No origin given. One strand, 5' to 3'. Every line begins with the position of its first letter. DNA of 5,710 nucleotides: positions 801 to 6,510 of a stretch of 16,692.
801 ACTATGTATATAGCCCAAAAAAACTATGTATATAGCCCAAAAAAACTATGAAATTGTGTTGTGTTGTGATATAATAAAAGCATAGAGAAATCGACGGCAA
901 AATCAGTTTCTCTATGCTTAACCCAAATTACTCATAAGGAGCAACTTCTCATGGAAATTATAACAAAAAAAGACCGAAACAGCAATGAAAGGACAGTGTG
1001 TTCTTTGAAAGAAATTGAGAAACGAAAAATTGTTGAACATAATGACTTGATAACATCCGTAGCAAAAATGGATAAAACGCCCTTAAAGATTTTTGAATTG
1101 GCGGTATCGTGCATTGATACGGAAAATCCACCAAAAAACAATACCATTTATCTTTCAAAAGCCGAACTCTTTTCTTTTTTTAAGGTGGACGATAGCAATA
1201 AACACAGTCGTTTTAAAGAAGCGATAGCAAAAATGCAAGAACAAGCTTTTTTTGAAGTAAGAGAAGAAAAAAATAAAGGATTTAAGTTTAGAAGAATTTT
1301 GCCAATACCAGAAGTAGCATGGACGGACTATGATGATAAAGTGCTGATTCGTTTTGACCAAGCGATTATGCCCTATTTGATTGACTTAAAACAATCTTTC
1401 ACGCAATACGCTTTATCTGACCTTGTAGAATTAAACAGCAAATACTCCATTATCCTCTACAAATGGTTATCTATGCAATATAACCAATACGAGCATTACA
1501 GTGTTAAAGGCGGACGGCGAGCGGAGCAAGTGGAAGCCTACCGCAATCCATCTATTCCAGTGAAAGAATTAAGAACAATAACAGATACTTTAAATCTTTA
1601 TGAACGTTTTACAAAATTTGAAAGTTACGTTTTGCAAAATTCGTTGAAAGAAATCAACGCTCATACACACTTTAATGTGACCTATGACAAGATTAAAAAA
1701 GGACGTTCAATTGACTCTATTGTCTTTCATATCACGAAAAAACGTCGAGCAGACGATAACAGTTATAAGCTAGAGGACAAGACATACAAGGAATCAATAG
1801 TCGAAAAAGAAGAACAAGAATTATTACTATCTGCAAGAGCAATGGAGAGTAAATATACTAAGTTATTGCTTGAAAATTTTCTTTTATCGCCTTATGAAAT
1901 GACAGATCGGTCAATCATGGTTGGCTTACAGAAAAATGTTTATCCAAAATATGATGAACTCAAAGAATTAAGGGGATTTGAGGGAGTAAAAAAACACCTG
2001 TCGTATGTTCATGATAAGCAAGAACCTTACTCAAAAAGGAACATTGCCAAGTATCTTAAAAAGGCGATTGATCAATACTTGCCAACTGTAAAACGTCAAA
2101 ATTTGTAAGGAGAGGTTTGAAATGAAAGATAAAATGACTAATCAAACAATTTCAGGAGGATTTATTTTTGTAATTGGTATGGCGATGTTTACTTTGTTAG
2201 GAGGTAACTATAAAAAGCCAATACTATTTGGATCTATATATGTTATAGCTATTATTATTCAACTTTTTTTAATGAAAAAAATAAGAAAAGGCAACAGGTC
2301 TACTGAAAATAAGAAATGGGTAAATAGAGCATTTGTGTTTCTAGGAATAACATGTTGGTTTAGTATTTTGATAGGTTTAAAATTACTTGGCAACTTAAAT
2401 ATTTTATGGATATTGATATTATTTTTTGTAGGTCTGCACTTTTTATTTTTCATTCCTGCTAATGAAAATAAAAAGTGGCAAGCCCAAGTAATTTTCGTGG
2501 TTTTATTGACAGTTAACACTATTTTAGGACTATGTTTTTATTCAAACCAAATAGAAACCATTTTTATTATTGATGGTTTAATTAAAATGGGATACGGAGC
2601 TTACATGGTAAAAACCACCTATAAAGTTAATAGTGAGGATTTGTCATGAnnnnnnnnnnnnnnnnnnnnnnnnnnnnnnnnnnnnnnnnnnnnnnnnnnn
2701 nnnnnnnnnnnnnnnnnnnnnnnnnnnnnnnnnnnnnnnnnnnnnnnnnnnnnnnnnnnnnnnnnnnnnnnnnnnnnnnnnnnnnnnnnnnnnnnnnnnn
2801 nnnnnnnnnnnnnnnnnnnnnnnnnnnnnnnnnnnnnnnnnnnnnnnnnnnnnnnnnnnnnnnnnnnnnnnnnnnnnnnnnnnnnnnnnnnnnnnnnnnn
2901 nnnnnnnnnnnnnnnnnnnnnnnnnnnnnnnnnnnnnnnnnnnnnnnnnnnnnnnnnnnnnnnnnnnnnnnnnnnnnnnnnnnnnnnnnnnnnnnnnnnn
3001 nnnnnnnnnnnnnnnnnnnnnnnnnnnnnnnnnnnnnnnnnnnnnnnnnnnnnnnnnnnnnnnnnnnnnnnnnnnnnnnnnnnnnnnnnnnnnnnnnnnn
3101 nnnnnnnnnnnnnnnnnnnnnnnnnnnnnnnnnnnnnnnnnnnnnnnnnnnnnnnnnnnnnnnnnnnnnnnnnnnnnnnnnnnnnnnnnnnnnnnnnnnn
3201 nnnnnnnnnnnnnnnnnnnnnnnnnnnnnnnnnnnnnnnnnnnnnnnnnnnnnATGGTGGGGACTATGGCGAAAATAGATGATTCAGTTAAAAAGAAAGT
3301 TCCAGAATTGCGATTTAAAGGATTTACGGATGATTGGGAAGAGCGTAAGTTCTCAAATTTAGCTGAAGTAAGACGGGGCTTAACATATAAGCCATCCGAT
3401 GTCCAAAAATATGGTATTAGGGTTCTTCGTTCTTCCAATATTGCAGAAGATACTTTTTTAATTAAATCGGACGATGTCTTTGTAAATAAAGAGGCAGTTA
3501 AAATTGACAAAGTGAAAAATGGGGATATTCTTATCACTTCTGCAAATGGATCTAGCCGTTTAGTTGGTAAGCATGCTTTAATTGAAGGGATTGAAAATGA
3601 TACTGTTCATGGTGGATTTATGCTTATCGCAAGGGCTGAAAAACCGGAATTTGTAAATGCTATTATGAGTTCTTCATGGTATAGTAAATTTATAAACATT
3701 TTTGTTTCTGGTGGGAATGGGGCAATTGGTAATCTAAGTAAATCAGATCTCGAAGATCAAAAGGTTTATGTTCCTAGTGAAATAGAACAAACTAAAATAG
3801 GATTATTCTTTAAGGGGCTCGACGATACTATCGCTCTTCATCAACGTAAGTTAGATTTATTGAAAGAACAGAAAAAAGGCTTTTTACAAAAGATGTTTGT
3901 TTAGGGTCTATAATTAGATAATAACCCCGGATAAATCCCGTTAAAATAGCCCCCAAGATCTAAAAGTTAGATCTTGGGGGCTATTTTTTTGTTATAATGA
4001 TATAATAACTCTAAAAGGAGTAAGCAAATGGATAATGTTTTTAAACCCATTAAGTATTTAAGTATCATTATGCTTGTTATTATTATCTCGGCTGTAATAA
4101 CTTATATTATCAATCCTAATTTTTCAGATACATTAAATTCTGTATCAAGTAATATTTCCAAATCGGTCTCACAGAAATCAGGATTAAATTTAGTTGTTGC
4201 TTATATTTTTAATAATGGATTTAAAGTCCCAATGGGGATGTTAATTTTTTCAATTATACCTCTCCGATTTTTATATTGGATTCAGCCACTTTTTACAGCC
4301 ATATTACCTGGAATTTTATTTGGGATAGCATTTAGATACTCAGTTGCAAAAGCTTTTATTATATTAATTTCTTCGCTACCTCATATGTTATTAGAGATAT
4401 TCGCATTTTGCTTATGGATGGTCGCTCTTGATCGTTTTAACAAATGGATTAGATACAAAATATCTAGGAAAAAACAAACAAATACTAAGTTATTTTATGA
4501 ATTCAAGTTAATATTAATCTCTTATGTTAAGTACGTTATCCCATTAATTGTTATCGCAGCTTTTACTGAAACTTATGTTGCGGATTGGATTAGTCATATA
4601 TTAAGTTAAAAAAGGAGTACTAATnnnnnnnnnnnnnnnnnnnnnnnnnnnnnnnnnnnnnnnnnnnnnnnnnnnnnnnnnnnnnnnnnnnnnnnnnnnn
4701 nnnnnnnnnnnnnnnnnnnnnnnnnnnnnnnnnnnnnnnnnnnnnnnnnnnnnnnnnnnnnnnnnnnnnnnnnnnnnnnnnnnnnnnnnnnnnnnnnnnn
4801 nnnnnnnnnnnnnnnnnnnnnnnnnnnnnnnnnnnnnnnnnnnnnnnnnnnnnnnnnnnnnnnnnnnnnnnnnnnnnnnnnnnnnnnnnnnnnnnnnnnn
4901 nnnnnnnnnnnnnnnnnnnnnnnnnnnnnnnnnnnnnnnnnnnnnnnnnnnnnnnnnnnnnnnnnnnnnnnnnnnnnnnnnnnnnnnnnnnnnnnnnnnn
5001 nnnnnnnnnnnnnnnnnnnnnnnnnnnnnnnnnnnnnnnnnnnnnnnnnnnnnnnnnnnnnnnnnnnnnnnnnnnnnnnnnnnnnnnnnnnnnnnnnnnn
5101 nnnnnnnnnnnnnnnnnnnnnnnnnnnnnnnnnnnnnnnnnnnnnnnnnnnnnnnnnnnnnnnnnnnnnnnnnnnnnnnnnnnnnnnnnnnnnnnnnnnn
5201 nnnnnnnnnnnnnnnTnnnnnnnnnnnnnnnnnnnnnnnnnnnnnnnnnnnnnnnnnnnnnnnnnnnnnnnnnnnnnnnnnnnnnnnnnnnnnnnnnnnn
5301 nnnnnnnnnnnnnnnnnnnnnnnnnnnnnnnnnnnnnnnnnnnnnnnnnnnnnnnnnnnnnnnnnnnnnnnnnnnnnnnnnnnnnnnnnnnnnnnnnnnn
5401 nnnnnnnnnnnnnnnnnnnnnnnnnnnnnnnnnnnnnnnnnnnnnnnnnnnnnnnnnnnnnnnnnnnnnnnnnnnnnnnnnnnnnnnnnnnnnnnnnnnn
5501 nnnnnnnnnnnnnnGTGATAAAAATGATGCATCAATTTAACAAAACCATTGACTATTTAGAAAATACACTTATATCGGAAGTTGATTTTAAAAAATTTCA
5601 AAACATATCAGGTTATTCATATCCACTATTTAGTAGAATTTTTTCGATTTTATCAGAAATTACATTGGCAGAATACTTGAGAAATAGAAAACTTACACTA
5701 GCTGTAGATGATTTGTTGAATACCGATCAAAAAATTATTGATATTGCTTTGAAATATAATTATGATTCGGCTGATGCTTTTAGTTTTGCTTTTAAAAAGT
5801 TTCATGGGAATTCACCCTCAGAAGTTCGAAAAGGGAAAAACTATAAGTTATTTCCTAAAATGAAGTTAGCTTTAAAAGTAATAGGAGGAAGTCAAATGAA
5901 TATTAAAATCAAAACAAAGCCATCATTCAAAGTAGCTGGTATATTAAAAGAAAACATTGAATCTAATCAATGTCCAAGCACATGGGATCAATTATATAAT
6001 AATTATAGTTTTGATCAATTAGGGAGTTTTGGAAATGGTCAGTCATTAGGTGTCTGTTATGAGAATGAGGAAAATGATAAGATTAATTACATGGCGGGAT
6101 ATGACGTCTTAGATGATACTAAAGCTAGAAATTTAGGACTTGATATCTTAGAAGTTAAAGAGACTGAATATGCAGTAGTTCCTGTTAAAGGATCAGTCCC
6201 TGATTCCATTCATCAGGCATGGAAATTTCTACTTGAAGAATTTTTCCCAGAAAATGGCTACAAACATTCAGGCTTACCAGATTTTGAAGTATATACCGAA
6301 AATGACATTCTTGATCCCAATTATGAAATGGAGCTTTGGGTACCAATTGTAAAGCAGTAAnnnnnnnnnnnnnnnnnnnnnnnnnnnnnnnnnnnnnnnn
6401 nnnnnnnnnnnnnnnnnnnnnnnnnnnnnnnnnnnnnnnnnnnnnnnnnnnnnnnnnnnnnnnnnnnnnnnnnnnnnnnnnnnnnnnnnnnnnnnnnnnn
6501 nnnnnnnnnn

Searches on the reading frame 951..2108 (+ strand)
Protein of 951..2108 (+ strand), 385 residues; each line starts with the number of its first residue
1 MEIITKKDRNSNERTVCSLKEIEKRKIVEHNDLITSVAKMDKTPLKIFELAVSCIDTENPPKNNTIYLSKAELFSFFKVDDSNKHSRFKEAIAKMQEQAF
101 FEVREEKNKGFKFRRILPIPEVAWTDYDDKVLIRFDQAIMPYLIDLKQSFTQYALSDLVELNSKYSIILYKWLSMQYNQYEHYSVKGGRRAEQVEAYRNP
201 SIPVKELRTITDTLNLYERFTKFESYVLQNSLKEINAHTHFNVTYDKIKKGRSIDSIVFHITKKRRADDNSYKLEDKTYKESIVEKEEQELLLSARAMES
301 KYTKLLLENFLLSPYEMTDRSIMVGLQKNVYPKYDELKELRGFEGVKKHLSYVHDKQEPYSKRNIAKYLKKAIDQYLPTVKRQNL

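Call 44: search_protein_families(library=pfam, proteins=[window:951-2108:+], max_evalue=0.001)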
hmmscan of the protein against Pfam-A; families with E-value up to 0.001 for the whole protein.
window:951-2108:+ (385 aa): 3 families
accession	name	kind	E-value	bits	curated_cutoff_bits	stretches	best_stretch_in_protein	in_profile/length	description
PF06430.17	L_lactis_RepB_C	-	3.3e-55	186.1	27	1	263-385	1-123/123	Lactococcus lactis RepB C-terminus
PF01051.27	Rep3_N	-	5.3e-35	121.3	22.4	1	26-174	1-141/141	Initiator Replication protein, WH1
PF21205.3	Rep3_C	-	8e-18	64.9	21.1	1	204-261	2-59/59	Initiator Rep protein, WH2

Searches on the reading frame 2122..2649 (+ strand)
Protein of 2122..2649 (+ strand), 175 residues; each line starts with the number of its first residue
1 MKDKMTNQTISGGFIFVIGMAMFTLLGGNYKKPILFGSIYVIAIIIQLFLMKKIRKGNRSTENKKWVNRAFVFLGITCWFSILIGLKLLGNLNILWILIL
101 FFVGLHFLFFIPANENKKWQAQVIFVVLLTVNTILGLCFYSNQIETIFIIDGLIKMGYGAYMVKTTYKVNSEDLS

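Call 44: search_protein_families(library=pfam, proteins=[window:2122-2649:+], max_evalue=0.001)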
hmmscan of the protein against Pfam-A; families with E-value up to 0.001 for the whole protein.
window:2122-2649:+ (175 aa): 1 family
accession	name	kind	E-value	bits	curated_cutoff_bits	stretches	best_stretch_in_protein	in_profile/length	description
PF20313.3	DUF6609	-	3.2e-11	43.9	24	1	6-168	9-172/176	Family of unknown function (DUF6609)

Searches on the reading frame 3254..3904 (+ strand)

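Call 44: search_protein_families(library=pfam, proteins=[window:3254-3904:+], max_evalue=0.001)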
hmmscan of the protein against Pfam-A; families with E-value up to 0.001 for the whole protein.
window:3254-3904:+ (216 aa): 1 family
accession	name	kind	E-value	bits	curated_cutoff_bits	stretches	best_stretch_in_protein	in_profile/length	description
PF01420.25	Methylase_S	-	8.1e-10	39.6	22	1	26-204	2-167/168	Type I restriction modification DNA specificity domain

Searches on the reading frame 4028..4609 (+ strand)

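Call 44: search_protein_families(library=pfam, proteins=[window:4028-4609:+], max_evalue=0.001)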
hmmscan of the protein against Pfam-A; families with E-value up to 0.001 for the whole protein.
window:4028-4609:+ (193 aa): 1 family
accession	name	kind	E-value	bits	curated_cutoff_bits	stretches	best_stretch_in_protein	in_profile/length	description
PF01944.22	SpoIIM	-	1.2e-12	48.5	26.9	1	15-184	5-161/163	Stage II sporulation protein M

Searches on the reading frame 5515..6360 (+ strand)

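Call 5: search_protein_families(library=pfam, proteins=[window:5515-6360:+], max_evalue=0.01)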
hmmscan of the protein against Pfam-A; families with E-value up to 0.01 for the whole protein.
window:5515-6360:+ (281 aa): 4 families
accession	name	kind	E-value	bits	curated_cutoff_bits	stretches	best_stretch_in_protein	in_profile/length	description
PF06445.20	GyrI-like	-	8.7e-27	94.7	26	1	128-278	1-154/155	GyrI-like small molecule binding domain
PF14526.11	Cass2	-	1.1e-21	78.1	27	1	131-278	1-150/150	Integron-associated effector binding protein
PF12833.13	HTH_18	-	7e-15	55.5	33.6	1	33-106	6-79/80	Helix-turn-helix domain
PF00165.29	HTH_AraC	-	0.00016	22.1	26.6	1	69-106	6-42/42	Bacterial regulatory helix-turn-helix proteins, AraC family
